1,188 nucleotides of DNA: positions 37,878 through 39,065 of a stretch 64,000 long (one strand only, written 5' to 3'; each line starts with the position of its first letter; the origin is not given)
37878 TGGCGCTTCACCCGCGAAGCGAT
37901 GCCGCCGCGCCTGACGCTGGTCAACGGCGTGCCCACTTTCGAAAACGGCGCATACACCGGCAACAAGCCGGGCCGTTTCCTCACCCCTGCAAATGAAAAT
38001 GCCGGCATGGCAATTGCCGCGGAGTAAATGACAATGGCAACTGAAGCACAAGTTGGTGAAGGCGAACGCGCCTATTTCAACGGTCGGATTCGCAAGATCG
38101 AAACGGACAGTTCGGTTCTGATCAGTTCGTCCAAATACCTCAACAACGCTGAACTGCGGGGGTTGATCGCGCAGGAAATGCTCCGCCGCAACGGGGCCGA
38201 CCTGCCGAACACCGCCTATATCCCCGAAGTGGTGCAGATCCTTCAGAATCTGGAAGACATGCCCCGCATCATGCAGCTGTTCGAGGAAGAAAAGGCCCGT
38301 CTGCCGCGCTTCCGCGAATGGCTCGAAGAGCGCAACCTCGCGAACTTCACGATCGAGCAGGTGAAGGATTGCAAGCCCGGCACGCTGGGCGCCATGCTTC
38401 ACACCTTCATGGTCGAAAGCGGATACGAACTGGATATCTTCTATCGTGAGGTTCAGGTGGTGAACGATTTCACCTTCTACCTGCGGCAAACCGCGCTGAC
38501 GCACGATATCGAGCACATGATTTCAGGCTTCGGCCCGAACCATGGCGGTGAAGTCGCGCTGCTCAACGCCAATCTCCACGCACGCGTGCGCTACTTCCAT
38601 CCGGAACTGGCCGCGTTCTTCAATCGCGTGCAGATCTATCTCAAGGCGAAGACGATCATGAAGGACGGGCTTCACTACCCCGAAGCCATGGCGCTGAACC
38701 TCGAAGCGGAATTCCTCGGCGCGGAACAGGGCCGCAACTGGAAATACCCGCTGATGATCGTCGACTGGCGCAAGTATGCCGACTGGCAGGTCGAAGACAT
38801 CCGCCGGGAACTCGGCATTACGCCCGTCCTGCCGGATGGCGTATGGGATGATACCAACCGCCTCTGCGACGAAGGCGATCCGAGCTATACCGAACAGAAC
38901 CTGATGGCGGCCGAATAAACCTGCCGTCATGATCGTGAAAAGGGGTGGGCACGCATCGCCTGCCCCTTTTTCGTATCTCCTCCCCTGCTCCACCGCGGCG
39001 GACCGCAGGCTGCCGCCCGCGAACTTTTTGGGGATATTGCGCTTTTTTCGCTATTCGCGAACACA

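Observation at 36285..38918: Translationally coupled amidohydrolase + Coq4-family pair (copy 1 of 2) with no ubiquinone context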

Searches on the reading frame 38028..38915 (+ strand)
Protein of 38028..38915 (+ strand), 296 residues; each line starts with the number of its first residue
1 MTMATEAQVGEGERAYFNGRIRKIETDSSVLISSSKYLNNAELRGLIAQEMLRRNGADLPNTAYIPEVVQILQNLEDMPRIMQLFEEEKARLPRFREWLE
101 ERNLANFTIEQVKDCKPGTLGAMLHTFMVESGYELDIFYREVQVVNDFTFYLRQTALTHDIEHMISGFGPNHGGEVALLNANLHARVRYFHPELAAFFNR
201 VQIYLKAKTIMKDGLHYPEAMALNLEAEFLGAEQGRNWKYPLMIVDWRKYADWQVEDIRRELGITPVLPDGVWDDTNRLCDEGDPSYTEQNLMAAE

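Call 9: search_protein_families(library=pfam, proteins=[window:38028-38915:+], max_evalue=0.01)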
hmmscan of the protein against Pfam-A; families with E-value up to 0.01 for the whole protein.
window:38028-38915:+ (296 aa): 1 family
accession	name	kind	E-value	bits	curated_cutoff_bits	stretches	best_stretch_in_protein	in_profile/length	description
PF05019.18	Coq4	-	8.7e-08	32.2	22.9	1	106-266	72-219/221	Coenzyme Q (ubiquinone) biosynthesis protein Coq4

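Call 10: search_protein_families(library=ncbifam, proteins=[window:38028-38915:+], max_evalue=0.01)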
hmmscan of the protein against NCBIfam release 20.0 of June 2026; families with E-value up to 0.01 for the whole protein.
window:38028-38915:+ (296 aa): 0 families

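Call 16: find_homologous_proteins(query=window:38028-38915:+)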
Query window:38028-38915:+ (296 aa): 541 proteins with E <= 0.001 among 1552 candidates; the best 120 are listed.
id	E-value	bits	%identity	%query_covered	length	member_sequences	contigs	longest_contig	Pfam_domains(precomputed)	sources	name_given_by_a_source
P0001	1.1e-175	601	91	97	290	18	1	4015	PF05019.19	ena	-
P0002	7.9e-173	592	88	99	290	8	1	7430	PF05019.19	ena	-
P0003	1.2e-171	588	89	97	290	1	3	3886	PF05019.19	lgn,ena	-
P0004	2.1e-170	584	88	97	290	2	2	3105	PF05019.19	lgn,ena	-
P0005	1.4e-169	581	87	97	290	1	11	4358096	PF05019.19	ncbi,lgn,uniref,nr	ncbi:hypothetical protein NT2_05_04410 [Caenibius tardaugens NBRC 16725]|uniref:Ubiquinone biosynthe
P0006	4.4e-168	576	86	97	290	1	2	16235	PF05019.19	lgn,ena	-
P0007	6.4e-167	572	84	99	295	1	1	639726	PF05019.19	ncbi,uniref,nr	ncbi:hypothetical protein MB02_00215 [Croceicoccus estronivorus]|uniref:Coq4 family protein n=1 Tax=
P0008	7.7e-160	549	80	99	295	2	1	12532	PF05019.19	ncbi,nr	ncbi:MAG: Coq4 family protein [Novosphingobium sp.]|nr:Coq4 family protein [Novosphingobium sp.]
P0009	3.0e-154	531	79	97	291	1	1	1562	PF05019.19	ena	-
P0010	2.9e-153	528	77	98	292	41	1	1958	PF05019.19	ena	-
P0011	4.4e-152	524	75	99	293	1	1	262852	PF05019.19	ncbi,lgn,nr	ncbi:MAG: hypothetical protein KGQ75_00305 [Sphingomonadales bacterium]|nr:hypothetical protein [Sph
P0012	5.4e-152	523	76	99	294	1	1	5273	-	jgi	jgi:ubiquinone biosynthesis protein Coq4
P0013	9.2e-152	523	77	99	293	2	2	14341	PF05019.19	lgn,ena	-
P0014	1.4e-151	522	76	99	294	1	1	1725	PF05019.19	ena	-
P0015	1.7e-151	522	74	98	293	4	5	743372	PF05019.19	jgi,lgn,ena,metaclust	metaclust:\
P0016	4.1e-151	520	75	99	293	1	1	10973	PF05019.19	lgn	-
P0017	8.4e-151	519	77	96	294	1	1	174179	PF05019.19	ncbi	ncbi:MAG: Coq4 family protein [Sphingomonadaceae bacterium]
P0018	1.4e-150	519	74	99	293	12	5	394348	PF05019.19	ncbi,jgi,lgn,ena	jgi:ubiquinone biosynthesis protein Coq4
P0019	1.5e-150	519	75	99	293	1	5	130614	PF05019.19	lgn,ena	-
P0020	1.5e-150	519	74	99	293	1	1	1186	PF05019.19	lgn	-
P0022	8.7e-150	516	74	99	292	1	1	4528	PF05019.19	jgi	jgi:ubiquinone biosynthesis protein Coq4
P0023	1.6e-149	515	74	99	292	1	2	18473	PF05019.19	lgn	-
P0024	1.6e-149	515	74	99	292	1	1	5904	PF05019.19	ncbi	ncbi:MAG: hypothetical protein RIS85_699 [Pseudomonadota bacterium]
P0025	2.9e-149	514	76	96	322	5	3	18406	PF05019.19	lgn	-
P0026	3.6e-149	514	77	96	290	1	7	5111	PF05019.19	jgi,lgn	jgi:ubiquinone biosynthesis protein Coq4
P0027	3.7e-149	514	77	96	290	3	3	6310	PF05019.19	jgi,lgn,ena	jgi:ubiquinone biosynthesis protein Coq4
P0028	5.0e-149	514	76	99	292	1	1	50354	PF05019.19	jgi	jgi:ubiquinone biosynthesis protein COQ4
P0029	5.4e-149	514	75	99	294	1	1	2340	PF05019.19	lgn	-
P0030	6.6e-149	513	75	98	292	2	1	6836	PF05019.19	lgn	-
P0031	6.9e-149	513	77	96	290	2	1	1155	PF05019.19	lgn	-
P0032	7.1e-149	513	75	99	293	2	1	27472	PF05019.19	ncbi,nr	ncbi:MAG: hypothetical protein KDE15_01650 [Erythrobacter sp.]|nr:hypothetical protein [Erythrobacte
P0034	1.3e-148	512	74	99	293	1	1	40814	PF05019.19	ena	-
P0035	1.7e-148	512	73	99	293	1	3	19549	PF05019.19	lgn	-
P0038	1.9e-148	512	75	99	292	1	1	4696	PF05019.19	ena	-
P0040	3.0e-148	511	76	98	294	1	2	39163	PF05019.19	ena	-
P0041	3.7e-148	511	75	99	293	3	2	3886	PF05019.19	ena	-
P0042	4.5e-148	511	72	98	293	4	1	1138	PF05019.19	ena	-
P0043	4.7e-148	510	74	99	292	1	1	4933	PF05019.19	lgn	-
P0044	5.1e-148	510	75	99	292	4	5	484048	PF05019.19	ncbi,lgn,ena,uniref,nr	ncbi:hypothetical protein H7F50_00470 [Novosphingobium flavum]|uniref:Ubiquinone biosynthesis protei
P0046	6.0e-148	510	76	95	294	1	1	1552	PF05019.19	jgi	jgi:ubiquinone biosynthesis protein COQ4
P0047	6.3e-148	510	75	98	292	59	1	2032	PF05019.19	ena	-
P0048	7.0e-148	510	74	99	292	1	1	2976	PF05019.19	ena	-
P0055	1.3e-147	509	74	98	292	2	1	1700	PF05019.19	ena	-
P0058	2.4e-147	508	74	98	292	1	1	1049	PF05019.19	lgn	-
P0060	3.3e-147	508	75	95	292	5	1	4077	PF05019.19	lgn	-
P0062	4.1e-147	507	76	95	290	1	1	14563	PF05019.19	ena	-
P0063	4.4e-147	507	75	98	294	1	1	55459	PF05019.19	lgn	-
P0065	5.1e-147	507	77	95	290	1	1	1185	PF05019.19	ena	-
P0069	7.3e-147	507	73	99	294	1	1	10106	PF05019.19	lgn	-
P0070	8.6e-147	506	74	98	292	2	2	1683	PF05019.19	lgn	-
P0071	1.0e-146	506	75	99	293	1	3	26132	PF05019.19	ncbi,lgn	ncbi:MAG: Coq4 family protein [Sphingomonadaceae bacterium]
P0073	1.1e-146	506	74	99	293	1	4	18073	PF05019.19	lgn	-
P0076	1.5e-146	506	75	98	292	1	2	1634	PF05019.19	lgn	-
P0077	1.9e-146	505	75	96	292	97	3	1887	PF05019.19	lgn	-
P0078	2.1e-146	505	76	96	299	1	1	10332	PF05019.19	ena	-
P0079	2.3e-146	505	75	98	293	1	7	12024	PF05019.19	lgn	-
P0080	2.5e-146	505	75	98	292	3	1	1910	PF05019.19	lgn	-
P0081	2.5e-146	505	76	99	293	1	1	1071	PF05019.19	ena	-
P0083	3.1e-146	504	75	99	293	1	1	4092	PF05019.19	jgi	jgi:ubiquinone biosynthesis protein COQ4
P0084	3.2e-146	504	72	99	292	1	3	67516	PF05019.19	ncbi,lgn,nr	ncbi:MAG: hypothetical protein JSR28_03790 [Proteobacteria bacterium]|nr:hypothetical protein [Pseud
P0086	4.1e-146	504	74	99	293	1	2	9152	PF05019.19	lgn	-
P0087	5.0e-146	504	77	94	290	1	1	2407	PF05019.19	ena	-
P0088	5.1e-146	504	73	98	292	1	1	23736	PF05019.19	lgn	-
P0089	6.5e-146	503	75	99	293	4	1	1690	PF05019.19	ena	-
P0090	6.6e-146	503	75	98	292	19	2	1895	PF05019.19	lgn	-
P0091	6.8e-146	503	73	99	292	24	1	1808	PF05019.19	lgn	-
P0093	9.5e-146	503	74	98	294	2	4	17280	PF05019.19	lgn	-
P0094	1.0e-145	503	73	98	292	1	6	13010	PF05019.19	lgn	-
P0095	1.2e-145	503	73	98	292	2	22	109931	PF05019.19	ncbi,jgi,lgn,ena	jgi:ubiquinone biosynthesis protein Coq4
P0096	1.3e-145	502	74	98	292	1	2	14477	PF05019.19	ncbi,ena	-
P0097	1.4e-145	502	73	98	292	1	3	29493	PF05019.19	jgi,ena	-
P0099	1.8e-145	502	75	96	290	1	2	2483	PF05019.19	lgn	-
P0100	2.3e-145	502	75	96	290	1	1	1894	PF05019.19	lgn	-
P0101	3.1e-145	501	72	98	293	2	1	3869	PF05019.19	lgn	-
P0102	3.4e-145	501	77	94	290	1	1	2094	PF05019.19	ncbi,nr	ncbi:MAG: hypothetical protein H7241_09675 [Novosphingobium sp.]|nr:hypothetical protein [Novosphing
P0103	3.5e-145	501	73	98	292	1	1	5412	PF05019.19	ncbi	-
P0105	4.0e-145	501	76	95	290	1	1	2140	PF05019.19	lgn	-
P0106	4.3e-145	501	71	99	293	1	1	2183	PF05019.19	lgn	-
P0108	4.7e-145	501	77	94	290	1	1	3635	PF05019.19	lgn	-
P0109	4.7e-145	501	71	98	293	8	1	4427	PF05019.19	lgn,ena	-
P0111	4.9e-145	501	75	99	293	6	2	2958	PF05019.19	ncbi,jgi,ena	jgi:ubiquinone biosynthesis protein Coq4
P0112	5.7e-145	500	74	98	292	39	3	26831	PF05019.19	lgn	-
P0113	7.5e-145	500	77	95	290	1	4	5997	PF05019.19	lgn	-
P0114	8.6e-145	500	74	98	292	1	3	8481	PF05019.19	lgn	-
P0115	9.3e-145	500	74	99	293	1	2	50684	PF05019.19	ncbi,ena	-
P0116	9.7e-145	500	74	98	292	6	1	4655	PF05019.19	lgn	-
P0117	1.0e-144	500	73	98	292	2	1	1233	PF05019.19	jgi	-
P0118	1.2e-144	499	71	98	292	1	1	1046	PF05019.19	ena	-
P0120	1.2e-144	499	71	98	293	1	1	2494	PF05019.19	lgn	-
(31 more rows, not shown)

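Call 21: find_encoding_contigs(protein=P0005, flank=10000, max_places=3)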
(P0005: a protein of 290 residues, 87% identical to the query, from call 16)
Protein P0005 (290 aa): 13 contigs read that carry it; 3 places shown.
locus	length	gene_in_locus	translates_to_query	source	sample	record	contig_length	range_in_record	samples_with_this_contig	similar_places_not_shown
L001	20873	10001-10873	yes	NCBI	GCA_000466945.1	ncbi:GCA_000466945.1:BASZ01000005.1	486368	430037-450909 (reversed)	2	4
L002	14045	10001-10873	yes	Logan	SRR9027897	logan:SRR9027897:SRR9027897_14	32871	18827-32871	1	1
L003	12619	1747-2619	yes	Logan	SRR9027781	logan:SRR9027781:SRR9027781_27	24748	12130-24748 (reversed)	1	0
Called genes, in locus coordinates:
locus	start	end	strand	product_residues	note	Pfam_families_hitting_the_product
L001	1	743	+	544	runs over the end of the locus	PF00732:GMC_oxred_N, PF00890:FAD_binding_2 (faint), PF05199:GMC_oxred_C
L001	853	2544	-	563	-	PF00890:FAD_binding_2, PF01266:DAO, PF03486:HI0933_like (faint), PF12831:FAD_oxidored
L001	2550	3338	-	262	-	PF00106:adh_short, PF01370:Epimerase (weak), PF08659:KR, PF13561:adh_short_C2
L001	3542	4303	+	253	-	PF00106:adh_short, PF08659:KR, PF13561:adh_short_C2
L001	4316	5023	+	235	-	PF07110:EthD (faint)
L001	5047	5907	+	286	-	PF00165:HTH_AraC (weak), PF12833:HTH_18, PF00165:HTH_AraC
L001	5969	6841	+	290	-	PF00106:adh_short, PF13561:adh_short_C2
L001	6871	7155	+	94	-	PF03992:ABM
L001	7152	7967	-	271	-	PF01261:AP_endonuc_2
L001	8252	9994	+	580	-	PF07969:Amidohydro_3, PF01979:Amidohydro_1 (weak), PF07969:Amidohydro_3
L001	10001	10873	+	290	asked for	PF05019:Coq4 (weak)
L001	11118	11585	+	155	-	PF01047:MarR (weak), PF13404:HTH_AsnC-type, PF13412:HTH_24, PF24034:DUF7343 (weak), PF01037:AsnC_trans_reg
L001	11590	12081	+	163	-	PF13404:HTH_AsnC-type, PF13412:HTH_24, PF22482:AsnC_trans_reg_3, PF01037:AsnC_trans_reg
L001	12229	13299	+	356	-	PF00724:Oxidored_FMN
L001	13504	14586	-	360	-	PF00355:Rieske, PF19298:KshA_C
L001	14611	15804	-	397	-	PF02771:Acyl-CoA_dh_N (weak), PF08028:Acyl-CoA_dh_2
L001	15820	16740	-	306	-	PF22632:BphC_D1, PF00903:Glyoxalase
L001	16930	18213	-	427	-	PF00440:TetR_N, PF14246:TetR_C_7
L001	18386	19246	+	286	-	PF02668:TauD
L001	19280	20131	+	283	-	PF05019:Coq4 (weak)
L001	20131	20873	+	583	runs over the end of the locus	PF07969:Amidohydro_3, PF01979:Amidohydro_1 (weak)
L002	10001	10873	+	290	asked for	PF05019:Coq4 (weak)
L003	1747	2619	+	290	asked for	PF05019:Coq4 (weak)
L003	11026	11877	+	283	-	PF05019:Coq4 (weak)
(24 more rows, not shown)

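Call 35: find_related_loci(query=A2, collection=genome_contigs, flank=6000)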
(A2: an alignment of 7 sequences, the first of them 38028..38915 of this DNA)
Query A2 (296 aa) in genome_contigs; peptide patterns used: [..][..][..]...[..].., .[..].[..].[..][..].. (x = any residue, [..] = any of these).
239 stretches matched a pattern; 153 encode a relative of the query (tblastn E <= 1e-3); the best 80 are kept; 80 distinct loci.
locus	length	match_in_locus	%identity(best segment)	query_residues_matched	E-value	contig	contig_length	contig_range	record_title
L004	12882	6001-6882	84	2-295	4e-172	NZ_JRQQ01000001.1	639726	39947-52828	Croceicoccus estronivorus strain MH-B5 contig1, whole genome shotgun sequence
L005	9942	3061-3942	79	2-295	2e-164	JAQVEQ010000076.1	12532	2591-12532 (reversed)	MAG: Novosphingobium sp. isolate STE_139 NODE_12376_length_12532_cov_3.350343_Sandtown_E, whole genome shotgun sequence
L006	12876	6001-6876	74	5-296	1e-156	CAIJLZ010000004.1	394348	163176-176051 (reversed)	MAG: uncultured Sphingomonadales bacterium isolate Loclat_bin-08023 genome assembly, contig: bin-08023:04/19, whole geno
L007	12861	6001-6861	76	1-287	9e-156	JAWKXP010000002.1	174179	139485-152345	MAG: Sphingomonadaceae bacterium isolate ABC1.195 ABC1.195.fa-2, whole genome shotgun sequence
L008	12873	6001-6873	76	6-296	1e-155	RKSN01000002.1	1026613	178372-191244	Chakrabartia godavariana strain PRB40 NODE_2_length_1026613_cov_405.577364, whole genome shotgun sequence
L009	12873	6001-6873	75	6-296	4e-155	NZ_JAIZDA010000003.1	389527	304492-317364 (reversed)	Novosphingobium sp. FKTRR1 Scaffold3_1, whole genome shotgun sequence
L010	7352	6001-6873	76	6-296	4e-154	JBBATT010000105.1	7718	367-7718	MAG: Chakrabartia sp. isolate EUL_278 ctg105-EUL_278, whole genome shotgun sequence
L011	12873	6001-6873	74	5-296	1e-153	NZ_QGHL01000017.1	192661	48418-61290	Novosphingobium meiothermophilum strain SYSU G00007 SYSU_G00007_Contig6, whole genome shotgun sequence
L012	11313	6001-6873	75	6-296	2e-153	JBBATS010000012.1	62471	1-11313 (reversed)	MAG: Chakrabartia sp. isolate EUL_277 ctg12-EUL_277, whole genome shotgun sequence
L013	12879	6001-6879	74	3-296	2e-153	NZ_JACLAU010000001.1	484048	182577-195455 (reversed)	Novosphingobium aerophilum strain 4Y4 NODE_1_length_484048_cov_56.707378, whole genome shotgun sequence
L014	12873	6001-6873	75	6-296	4e-153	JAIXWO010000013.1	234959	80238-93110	MAG: Sphingomonadales bacterium isolate D4_MAG_00020 pond_D4_MAG_00020_000000000008, whole genome shotgun sequence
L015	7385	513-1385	75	6-296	1e-152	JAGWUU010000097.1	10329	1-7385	MAG: Sphingomonadales bacterium isolate REEB403 contig-150_6865, whole genome shotgun sequence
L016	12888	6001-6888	75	1-296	7e-153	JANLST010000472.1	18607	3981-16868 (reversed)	MAG: Sphingomonadales bacterium isolate OTE_25_metabat_31 OTE_25_k141_3774465, whole genome shotgun sequence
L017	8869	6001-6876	75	5-296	2e-152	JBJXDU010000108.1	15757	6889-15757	MAG: Sphingomonadaceae bacterium isolate P.bin.74 k127_2868708, whole genome shotgun sequence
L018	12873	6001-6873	73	5-296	2e-152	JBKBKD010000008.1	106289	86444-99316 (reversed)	MAG: Novosphingobium sp. isolate 21H_026.bin.25 NODE_304_length_106289_cov_6.645279, whole genome shotgun sequence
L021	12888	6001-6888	74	1-296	1e-151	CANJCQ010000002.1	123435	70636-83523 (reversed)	MAG: Sphingomonadaceae bacterium isolate RH-23may17-1257 genome assembly, contig: RH-23may17-C930, whole genome shotgun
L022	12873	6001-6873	73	6-296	6e-151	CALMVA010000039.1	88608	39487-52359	MAG TPA_asm: uncultured Sphingomonadaceae bacterium isolate SRR2107218_bin.39_CONCOCT_v1.1_MAG genome assembly, contig:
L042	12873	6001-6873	72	5-296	7e-148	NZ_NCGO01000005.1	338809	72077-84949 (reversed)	MAG: Novosphingobium sp. 28-62-57 04302015_28_scaffold_21, whole genome shotgun sequence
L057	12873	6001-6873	70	5-296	9e-145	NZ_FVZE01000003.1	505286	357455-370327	Novosphingobium mathurense strain SM117, whole genome shotgun sequence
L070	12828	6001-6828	72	5-280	2e-142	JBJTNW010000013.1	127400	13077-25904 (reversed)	MAG: Chakrabartia sp. isolate samp_4450_metadecoder_1199 samp_4450_465049, whole genome shotgun sequence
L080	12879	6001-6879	71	4-296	1e-138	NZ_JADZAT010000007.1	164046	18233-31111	MAG: Novosphingobium sp. isolate SJ636 c_000000482888, whole genome shotgun sequence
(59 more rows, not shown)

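Call 38: search_solved_structures(query=A2, max_evalue=1, show_alignments=2)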
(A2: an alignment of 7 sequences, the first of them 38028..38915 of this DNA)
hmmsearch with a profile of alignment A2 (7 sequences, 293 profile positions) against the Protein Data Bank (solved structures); distinct sequences matched with E-value up to 1: 2.
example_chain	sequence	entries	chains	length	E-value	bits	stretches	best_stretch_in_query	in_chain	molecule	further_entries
3msq_A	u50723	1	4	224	8.3e-16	61.2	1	71-264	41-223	Putative ubiquinone biosynthesis protein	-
6e12_A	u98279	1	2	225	8.4e-10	41.5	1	87-270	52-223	Alr8543 protein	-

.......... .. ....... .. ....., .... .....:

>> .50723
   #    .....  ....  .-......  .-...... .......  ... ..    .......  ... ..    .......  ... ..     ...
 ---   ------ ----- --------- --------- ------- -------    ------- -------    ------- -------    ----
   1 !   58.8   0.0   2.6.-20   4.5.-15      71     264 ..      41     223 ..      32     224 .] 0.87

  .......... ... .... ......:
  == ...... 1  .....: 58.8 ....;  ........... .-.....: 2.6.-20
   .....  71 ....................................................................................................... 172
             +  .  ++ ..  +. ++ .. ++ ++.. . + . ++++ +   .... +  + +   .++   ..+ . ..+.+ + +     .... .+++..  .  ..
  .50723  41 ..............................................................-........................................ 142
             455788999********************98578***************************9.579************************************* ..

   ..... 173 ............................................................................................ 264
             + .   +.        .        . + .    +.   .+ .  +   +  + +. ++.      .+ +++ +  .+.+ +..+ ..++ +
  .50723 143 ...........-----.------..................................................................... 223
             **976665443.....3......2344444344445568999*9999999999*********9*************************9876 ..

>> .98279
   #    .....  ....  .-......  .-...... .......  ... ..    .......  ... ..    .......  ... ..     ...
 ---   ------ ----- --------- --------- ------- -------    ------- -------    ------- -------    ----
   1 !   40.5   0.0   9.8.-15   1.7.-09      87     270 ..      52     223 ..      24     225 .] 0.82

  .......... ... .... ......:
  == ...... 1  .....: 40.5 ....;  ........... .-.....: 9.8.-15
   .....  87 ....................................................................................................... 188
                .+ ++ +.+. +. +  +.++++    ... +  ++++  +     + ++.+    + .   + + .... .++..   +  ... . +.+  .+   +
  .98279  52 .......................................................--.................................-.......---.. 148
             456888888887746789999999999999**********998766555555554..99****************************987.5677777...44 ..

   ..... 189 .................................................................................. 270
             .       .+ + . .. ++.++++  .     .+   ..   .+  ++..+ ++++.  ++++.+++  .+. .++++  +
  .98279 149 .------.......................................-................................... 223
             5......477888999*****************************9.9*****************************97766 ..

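Call 45: search_protein_representatives(alignment_id=A2)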
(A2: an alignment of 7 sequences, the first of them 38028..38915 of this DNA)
Query: 7 sequences, 293 profile positions. Proteins with E-value up to 0.001 (for the whole library): 500; up to 1e-10: 179; up to 1e-30: 59. The best 150 are listed.
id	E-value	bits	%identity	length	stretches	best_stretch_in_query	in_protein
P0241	6.7e-109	380.0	-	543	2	20-284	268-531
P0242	5.6e-84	298.2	-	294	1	8-279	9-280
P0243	1.8e-83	296.5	-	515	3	23-268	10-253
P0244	7.0e-75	268.3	-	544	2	19-266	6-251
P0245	1.1e-74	267.7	-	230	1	5-169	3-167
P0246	4.4e-70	252.5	-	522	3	22-270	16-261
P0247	5.1e-70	252.4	-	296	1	8-286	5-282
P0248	6.1e-68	245.5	-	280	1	10-273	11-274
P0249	2.1e-67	243.8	-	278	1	11-274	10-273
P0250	1.1e-66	241.5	-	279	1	7-274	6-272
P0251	4.1e-66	239.5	-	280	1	26-285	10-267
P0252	6.9e-66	238.8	-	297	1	6-274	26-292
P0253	8.7e-64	231.9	-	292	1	7-282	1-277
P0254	2.4e-63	230.4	-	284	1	2-275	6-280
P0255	1.0e-60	221.8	-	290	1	3-281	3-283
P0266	1.0e-51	192.3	-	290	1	5-263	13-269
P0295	2.9e-33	131.7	-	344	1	6-216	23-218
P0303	1.2e-27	113.2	-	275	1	25-271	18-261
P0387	1.2e-12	64.1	-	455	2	102-264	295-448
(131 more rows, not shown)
